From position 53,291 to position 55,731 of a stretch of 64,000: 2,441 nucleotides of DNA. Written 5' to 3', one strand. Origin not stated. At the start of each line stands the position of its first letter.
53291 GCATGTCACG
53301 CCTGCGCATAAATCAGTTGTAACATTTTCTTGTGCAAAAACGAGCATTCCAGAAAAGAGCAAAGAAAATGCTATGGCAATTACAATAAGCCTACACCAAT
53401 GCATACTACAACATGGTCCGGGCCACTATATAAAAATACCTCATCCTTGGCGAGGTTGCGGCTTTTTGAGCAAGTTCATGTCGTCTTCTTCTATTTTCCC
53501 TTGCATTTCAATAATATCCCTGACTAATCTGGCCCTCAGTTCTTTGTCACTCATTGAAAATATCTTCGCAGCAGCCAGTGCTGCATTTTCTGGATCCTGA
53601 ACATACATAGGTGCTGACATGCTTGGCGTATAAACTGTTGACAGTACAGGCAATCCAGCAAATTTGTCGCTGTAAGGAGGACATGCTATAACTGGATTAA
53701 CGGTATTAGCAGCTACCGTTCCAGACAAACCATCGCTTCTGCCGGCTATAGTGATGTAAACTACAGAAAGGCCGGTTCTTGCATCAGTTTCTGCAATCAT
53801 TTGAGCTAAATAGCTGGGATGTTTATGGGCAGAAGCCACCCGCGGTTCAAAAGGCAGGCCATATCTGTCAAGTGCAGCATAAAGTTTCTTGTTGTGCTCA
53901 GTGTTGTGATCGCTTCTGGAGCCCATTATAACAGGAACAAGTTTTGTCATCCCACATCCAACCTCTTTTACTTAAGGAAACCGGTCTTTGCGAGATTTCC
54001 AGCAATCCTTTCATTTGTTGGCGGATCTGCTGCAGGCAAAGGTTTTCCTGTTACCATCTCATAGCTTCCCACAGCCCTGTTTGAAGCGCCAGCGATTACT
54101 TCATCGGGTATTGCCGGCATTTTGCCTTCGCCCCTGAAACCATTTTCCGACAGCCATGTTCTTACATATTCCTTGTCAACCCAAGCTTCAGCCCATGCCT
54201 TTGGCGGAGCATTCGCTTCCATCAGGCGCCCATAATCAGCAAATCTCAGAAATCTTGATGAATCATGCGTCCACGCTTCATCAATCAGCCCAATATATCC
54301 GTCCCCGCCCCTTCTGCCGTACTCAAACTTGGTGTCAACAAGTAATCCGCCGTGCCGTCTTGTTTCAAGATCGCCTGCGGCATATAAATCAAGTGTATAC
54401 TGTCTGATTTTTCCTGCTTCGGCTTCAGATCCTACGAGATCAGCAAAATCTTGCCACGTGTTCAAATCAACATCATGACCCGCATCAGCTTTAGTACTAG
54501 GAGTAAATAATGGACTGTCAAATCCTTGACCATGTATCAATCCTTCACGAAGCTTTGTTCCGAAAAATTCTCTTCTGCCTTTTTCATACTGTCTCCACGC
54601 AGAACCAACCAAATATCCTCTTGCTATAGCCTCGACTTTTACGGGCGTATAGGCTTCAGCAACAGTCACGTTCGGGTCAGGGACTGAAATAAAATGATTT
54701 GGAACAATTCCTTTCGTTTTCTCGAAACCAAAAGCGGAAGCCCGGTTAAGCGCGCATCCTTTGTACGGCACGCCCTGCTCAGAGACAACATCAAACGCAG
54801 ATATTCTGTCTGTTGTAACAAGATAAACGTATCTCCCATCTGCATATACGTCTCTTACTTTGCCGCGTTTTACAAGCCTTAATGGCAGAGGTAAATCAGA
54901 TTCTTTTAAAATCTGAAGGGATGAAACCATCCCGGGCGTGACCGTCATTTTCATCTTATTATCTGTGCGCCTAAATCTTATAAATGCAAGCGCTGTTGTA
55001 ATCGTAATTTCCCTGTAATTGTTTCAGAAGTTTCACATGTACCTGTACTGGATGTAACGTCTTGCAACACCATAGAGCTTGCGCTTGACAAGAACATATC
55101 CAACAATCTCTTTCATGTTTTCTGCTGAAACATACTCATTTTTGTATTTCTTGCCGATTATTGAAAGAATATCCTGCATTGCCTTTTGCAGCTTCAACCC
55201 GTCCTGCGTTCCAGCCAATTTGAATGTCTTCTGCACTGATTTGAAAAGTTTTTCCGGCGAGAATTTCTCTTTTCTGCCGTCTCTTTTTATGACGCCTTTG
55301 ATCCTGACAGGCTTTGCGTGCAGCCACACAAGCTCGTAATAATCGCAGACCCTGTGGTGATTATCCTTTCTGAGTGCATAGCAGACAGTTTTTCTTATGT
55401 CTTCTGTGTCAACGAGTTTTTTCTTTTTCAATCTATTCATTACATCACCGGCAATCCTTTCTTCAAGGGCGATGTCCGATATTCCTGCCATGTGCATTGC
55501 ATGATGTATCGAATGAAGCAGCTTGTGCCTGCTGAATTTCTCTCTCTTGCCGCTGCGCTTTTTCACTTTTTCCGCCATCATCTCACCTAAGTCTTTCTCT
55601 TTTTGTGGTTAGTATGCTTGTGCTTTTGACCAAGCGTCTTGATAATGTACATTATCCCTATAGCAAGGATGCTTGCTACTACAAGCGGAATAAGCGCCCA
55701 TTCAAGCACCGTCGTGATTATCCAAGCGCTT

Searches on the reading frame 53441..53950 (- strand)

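Call 73: search_protein_families(library=pfam, proteins=[window:53441-53950:-], max_evalue=0.00001)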
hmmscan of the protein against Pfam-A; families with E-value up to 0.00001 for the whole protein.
window:53441-53950:- (169 aa): 1 family
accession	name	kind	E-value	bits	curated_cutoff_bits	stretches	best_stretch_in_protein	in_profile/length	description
PF00731.26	AIRC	-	2e-31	108.9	30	1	5-145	2-141/148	AIR carboxylase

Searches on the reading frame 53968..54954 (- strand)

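Call 45: search_protein_families(library=pfam, proteins=[window:53968-54954:-], max_evalue=0.00001)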
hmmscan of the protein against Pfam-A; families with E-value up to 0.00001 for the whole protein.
window:53968-54954:- (328 aa): 1 family
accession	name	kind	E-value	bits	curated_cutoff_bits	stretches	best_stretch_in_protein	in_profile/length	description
PF01259.24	SAICAR_synt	-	2.3e-50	172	20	1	28-272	2-223/233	SAICAR synthetase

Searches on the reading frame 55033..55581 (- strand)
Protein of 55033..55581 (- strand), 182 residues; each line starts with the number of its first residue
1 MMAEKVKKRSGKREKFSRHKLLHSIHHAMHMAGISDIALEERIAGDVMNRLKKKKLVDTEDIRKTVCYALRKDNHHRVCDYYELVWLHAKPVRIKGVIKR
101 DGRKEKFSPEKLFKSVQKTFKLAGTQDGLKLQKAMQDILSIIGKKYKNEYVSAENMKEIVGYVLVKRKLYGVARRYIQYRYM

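Call 73: search_protein_families(library=pfam, proteins=[window:55033-55581:-], max_evalue=0.00001)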
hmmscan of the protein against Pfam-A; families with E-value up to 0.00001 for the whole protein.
window:55033-55581:- (182 aa): 1 family
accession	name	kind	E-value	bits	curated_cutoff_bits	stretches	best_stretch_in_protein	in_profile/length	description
PF03477.21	ATP-cone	-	6.8e-28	97.5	25.8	2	96-181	2-84/88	ATP cone domain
